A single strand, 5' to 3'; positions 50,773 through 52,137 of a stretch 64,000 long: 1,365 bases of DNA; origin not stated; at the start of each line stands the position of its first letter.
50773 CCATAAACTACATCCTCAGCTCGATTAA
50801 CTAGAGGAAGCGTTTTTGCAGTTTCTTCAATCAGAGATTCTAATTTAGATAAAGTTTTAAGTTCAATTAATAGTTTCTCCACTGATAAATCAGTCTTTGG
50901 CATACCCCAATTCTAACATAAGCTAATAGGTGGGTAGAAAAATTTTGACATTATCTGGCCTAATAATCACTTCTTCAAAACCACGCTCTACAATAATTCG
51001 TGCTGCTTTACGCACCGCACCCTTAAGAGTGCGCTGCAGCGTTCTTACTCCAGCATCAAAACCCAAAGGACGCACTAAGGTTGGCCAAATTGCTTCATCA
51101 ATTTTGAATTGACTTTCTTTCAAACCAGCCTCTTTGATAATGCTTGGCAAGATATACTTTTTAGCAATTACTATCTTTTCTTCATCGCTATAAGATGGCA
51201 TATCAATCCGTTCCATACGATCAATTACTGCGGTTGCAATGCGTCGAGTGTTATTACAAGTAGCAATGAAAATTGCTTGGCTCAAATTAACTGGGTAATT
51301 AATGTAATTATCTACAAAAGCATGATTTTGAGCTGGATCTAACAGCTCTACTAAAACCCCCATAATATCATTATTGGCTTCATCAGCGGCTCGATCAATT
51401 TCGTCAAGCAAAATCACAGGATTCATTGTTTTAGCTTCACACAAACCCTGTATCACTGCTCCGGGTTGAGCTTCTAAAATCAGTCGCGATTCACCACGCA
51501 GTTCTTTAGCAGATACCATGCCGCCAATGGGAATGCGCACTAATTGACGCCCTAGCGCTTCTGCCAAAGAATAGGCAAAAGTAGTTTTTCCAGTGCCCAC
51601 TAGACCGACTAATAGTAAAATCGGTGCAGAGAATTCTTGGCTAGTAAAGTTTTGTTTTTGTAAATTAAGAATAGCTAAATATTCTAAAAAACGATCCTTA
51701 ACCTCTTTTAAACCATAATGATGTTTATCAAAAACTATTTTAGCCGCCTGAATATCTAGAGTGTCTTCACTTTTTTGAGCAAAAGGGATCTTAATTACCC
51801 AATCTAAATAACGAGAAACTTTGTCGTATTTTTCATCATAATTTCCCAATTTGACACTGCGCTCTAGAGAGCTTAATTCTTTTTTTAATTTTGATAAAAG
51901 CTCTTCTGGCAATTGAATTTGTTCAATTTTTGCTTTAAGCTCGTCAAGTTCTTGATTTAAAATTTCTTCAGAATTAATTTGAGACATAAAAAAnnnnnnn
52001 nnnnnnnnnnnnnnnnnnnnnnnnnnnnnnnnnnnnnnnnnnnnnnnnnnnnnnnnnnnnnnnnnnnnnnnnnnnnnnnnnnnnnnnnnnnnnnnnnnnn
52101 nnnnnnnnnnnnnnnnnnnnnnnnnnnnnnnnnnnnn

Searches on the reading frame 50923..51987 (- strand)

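Call 3: search_protein_families(library=pfam, proteins=[window:50923-51987:-], max_evalue=0.01)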
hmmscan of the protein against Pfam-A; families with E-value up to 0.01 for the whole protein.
window:50923-51987:- (354 aa): 12 families
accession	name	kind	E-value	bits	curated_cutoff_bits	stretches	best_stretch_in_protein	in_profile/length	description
PF00004.35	AAA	-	3.7e-19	69.9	21.2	1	124-261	1-126/131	ATPase family associated with various cellular activities (AAA)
PF07728.20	AAA_5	-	4.1e-09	37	22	1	124-257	2-138/139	AAA domain (dynein-related subfamily)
PF22667.2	Lon_lid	-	5e-09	36.1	27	1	285-336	1-52/57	Lon protease AAA+ ATPase lid domain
PF07724.20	AAA_2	-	1.8e-06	28.5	27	1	125-248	7-127/166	AAA domain (Cdc48 subfamily)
PF13401.12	AAA_22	-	1.5e-05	25.7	27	1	119-217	3-109/130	AAA domain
PF13191.12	AAA_16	-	0.0002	22.4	32.6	0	119-148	22-51/167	AAA ATPase domain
PF13238.12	AAA_18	-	0.00089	20.2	29.4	1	125-207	2-74/128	AAA domain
PF13671.12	AAA_33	-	0.0018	19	27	1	124-152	2-30/143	AAA domain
PF07726.17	AAA_3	-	0.0027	18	27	1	124-212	2-86/131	ATPase family associated with various cellular activities (AAA)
PF13173.12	AAA_14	-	0.0036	17.7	27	0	122-201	3-75/129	AAA domain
PF13476.12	AAA_23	-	0.004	18.3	27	0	118-154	16-52/201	AAA domain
PF02367.23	TsaE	-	0.0093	16.4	26.6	0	120-147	20-47/128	Threonylcarbamoyl adenosine biosynthesis protein TsaE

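Call 4: search_protein_families(library=ncbifam, proteins=[window:50923-51987:-], max_evalue=0.01)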
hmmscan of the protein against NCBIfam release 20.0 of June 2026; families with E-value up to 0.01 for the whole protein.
window:50923-51987:- (354 aa): 14 families
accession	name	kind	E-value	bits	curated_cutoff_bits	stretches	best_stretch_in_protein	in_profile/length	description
TIGR00763.1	lon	equivalog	2.7e-93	313.9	608.05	1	12-336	252-568/795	endopeptidase La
NF008053.0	PRK10787.1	equivalog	5.4e-66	223.2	891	1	12-351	249-579/784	endopeptidase La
NF047784.1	MadB_ATPase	equivalog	2e-08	33.8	475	2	124-152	36-64/298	MadB family AAA-type ATPase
TIGR02639.1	ClpA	equivalog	2e-06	26.3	993.15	1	121-247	487-607/734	ATP-dependent Clp protease ATP-binding subunit ClpA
NF003229.0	PRK04195.1-5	equivalog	3.4e-06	26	280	1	95-221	24-136/413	replication factor C large subunit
TIGR00150.1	T6A_YjeE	equivalog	0.00025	20.9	60.1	1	105-148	7-49/135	tRNA (adenosine(37)-N6)-threonylcarbamoyltransferase complex ATPase subunit type 1 TsaE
TIGR03345.1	VI_ClpV1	equivalog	0.00029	19.2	884.95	1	110-205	585-685/852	type VI secretion system ATPase TssH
TIGR00959.1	ffh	equivalog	0.00046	19.1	473.2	1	94-148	75-126/428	signal recognition particle protein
TIGR02640.1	gas_vesic_GvpN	equivalog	0.00058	19.5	266.8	0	124-166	24-66/262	gas vesicle protein GvpN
NF042959.1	IteA_antiphage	equivalog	0.00063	19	510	1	94-160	98-164/367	anti-phage ATPase IteA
TIGR02880.1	cbbX_cfxQ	equivalog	0.00068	19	459.25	0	84-147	18-84/284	CbbX protein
NF008263.0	PRK11034.1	equivalog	0.00078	17.4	1350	1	123-228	490-590/758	ATP-dependent Clp protease ATP-binding subunit ClpA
NF003230.0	PRK04195.1-6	equivalog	0.0017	17.1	441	1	114-227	33-136/494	replication factor C large subunit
TIGR03346.1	chaperone_ClpB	equivalog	0.0098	14.3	1232.1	1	124-245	598-716/853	ATP-dependent chaperone ClpB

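Call 77: search_protein_families(library=padloc, proteins=[window:50923-51987:-], max_evalue=0.01)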
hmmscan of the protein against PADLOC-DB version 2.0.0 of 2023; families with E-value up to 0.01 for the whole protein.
window:50923-51987:- (354 aa): 12 families
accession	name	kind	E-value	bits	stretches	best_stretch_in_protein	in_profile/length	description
PDLC03838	DolB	-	1.8e-08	32.1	1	78-277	129-316/375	-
PDLC02196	IetA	-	1.9e-05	22.3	1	64-160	65-161/374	-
PDLC02195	IetA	-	0.00013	19.4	1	122-160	138-176/395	-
PDLC00915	TRIP13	-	0.00013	19.4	1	96-265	37-212/302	TRIP13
PDLC02350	AbiO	-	0.00026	17.9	1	97-209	169-278/468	AbiO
PDLC00914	TRIP13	-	0.00064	17.3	1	120-165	70-114/302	TRIP13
PDLC04140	mad8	-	0.0026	15.3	1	120-148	26-54/314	mads_8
PDLC04606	PDC-M37B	-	0.004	14.4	1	78-246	134-294/390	-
PDLC04232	IetA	-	0.0048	14.4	0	124-160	119-155/330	-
PDLC02731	PbeC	-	0.0049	13.8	0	107-141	20-51/645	PbeC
PDLC03859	LmuB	-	0.0086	13.3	0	103-153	7-55/611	-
PDLC02913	ATPase_I-A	-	0.0094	13.1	0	38-145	3-98/508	-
